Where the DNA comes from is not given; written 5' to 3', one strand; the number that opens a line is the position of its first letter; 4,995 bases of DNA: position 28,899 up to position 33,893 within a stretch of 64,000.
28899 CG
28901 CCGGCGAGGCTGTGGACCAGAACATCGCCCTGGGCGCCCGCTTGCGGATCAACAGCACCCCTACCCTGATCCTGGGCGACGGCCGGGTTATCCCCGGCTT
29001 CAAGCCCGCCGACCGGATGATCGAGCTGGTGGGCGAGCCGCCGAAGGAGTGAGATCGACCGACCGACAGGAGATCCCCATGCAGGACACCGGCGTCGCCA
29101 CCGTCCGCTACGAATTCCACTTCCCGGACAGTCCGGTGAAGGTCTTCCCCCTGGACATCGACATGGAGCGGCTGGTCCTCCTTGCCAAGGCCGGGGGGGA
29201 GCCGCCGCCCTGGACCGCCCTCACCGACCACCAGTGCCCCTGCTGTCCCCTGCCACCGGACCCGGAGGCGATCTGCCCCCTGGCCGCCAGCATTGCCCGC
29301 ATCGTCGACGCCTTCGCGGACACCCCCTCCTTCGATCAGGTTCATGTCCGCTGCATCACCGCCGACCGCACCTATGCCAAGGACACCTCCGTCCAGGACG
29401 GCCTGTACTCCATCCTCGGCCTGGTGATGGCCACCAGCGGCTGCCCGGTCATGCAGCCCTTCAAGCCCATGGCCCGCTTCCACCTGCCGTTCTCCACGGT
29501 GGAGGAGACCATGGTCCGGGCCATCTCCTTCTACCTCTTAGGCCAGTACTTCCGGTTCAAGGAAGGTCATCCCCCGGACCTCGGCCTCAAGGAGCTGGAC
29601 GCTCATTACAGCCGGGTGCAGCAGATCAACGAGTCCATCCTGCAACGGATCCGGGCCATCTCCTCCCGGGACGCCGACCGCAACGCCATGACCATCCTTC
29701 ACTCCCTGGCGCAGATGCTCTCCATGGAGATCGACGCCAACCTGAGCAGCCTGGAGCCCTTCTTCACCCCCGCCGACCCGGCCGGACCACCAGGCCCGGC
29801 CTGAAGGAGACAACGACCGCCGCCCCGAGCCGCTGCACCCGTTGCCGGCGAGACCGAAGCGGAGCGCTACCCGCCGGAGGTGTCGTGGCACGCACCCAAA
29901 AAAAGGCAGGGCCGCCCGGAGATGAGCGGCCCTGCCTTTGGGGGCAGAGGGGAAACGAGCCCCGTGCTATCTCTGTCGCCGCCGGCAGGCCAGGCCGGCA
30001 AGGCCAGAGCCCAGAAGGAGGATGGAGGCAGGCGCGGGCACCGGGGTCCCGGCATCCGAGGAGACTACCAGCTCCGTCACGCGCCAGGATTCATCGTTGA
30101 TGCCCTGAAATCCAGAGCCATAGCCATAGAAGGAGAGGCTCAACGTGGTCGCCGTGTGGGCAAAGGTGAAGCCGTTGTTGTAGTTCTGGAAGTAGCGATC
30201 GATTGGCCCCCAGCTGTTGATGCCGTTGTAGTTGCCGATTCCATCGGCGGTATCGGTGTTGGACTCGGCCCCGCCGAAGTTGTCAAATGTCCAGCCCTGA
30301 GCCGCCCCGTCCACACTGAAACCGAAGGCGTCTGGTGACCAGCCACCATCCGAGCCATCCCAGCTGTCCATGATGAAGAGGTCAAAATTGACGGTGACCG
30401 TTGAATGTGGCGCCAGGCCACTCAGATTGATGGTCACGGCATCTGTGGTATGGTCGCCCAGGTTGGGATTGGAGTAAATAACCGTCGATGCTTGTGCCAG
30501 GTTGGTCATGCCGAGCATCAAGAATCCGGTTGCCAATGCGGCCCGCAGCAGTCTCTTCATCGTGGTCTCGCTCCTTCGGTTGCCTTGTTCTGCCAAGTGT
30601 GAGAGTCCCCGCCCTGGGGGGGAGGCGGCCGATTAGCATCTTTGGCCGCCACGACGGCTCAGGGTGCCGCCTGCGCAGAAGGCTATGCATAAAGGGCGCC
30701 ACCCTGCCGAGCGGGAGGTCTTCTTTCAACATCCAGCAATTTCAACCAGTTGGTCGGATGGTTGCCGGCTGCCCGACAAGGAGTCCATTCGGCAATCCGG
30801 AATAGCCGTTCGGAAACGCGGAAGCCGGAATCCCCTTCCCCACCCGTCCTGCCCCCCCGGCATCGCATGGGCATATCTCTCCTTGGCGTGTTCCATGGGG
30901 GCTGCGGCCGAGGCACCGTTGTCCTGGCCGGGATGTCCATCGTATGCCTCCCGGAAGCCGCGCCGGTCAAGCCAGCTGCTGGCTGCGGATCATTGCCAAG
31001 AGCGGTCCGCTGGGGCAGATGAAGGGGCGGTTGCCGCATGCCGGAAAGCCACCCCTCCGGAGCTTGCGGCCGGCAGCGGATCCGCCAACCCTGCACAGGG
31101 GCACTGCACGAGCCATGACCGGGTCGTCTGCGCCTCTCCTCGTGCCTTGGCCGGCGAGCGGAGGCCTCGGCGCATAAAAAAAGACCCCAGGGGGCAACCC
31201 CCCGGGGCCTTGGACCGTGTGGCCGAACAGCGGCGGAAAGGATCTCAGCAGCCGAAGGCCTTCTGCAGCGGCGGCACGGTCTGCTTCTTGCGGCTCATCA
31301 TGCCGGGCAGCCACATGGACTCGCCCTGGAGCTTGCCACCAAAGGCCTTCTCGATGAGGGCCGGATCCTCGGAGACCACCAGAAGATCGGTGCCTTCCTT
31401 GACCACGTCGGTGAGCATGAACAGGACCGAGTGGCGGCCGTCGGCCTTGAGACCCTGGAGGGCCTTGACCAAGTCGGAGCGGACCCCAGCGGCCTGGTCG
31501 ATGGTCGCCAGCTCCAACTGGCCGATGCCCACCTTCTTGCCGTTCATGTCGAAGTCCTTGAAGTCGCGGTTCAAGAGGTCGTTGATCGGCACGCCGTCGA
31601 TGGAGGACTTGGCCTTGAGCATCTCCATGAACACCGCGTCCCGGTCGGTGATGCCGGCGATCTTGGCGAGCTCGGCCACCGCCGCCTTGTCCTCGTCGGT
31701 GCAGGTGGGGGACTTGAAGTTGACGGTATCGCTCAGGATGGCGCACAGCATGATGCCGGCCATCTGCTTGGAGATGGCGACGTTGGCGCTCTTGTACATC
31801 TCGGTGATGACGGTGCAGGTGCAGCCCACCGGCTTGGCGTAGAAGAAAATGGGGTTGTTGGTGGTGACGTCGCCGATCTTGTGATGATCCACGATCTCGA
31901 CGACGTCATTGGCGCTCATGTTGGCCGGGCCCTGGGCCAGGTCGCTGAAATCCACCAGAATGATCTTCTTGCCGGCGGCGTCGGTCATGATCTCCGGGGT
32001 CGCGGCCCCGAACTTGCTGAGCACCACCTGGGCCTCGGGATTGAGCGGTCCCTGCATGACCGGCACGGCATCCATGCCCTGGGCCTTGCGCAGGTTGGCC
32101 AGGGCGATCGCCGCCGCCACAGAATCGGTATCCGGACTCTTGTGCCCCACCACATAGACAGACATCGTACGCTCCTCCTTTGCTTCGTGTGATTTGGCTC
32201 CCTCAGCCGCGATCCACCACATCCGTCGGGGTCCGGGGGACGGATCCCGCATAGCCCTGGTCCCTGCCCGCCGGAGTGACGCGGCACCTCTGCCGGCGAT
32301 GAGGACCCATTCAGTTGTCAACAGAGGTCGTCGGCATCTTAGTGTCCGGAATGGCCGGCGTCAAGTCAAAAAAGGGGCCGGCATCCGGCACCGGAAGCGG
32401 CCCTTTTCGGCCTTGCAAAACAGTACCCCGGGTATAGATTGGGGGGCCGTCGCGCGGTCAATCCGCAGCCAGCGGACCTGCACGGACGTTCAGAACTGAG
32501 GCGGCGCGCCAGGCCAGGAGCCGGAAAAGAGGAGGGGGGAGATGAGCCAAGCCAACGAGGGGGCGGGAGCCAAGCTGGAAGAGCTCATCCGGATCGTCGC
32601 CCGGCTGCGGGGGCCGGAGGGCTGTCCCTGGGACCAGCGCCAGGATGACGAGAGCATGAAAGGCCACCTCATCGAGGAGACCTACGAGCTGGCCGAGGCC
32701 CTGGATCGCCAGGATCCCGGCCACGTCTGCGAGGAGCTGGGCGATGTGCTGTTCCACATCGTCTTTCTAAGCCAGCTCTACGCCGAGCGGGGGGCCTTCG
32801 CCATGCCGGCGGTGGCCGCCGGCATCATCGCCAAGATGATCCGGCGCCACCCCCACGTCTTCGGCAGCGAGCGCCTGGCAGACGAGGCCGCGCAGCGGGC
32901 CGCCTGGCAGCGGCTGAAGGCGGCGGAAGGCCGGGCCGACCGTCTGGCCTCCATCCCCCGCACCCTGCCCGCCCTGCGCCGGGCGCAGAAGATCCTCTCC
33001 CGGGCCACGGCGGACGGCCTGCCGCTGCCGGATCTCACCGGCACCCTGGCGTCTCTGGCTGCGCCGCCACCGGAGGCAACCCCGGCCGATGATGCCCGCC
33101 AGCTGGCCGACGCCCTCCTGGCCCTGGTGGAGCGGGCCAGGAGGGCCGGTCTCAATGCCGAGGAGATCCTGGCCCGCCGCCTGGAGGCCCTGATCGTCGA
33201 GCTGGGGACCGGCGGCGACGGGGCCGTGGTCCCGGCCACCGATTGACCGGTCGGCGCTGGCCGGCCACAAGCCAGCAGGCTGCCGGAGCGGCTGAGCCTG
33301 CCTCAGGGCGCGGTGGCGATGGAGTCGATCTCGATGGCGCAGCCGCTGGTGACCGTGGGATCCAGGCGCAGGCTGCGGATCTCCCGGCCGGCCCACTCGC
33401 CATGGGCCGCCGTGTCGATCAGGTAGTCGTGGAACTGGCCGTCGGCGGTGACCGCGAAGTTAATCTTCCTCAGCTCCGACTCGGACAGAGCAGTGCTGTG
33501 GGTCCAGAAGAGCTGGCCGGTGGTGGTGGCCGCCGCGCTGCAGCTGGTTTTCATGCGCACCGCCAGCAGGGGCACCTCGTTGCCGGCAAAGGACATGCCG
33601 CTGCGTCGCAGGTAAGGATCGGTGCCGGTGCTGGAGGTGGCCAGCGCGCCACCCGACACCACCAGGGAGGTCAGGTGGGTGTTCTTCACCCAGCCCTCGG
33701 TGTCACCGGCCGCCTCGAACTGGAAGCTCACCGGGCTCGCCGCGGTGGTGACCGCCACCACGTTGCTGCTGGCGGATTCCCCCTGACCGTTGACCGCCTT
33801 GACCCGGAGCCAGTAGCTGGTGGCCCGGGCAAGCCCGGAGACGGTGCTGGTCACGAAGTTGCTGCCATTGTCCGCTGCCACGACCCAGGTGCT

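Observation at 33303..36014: Large extracellular multihaem cytochrome/FN3 gene carrying two compensating frameshifts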

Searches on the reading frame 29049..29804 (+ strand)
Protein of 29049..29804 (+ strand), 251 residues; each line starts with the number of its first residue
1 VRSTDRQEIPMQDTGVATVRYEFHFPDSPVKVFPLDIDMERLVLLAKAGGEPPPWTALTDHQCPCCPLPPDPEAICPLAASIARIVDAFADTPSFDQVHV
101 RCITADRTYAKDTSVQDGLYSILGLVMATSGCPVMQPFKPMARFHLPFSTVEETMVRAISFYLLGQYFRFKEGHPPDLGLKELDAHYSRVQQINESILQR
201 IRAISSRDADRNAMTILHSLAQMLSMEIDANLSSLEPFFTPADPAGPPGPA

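Call 32: search_protein_families(library=pfam, proteins=[window:29049-29804:+], max_evalue=0.001)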
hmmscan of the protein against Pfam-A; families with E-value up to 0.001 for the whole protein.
window:29049-29804:+ (251 aa): 1 family
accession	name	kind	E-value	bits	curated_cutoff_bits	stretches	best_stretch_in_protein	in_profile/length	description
PF21842.1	DUF6901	-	2.3e-73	246.7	27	1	19-239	1-221/222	Domain of unknown function (DUF6901)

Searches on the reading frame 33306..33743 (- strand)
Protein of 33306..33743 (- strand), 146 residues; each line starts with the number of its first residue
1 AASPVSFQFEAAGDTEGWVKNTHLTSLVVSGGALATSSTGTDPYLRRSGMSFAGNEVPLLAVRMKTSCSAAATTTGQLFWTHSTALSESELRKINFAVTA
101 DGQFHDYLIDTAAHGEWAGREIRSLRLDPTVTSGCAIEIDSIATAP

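Call 40: search_protein_families(library=pfam, proteins=[window:33306-33743:-], max_evalue=10)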
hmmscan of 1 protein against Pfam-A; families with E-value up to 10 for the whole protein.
seq(146 aa): 0 families
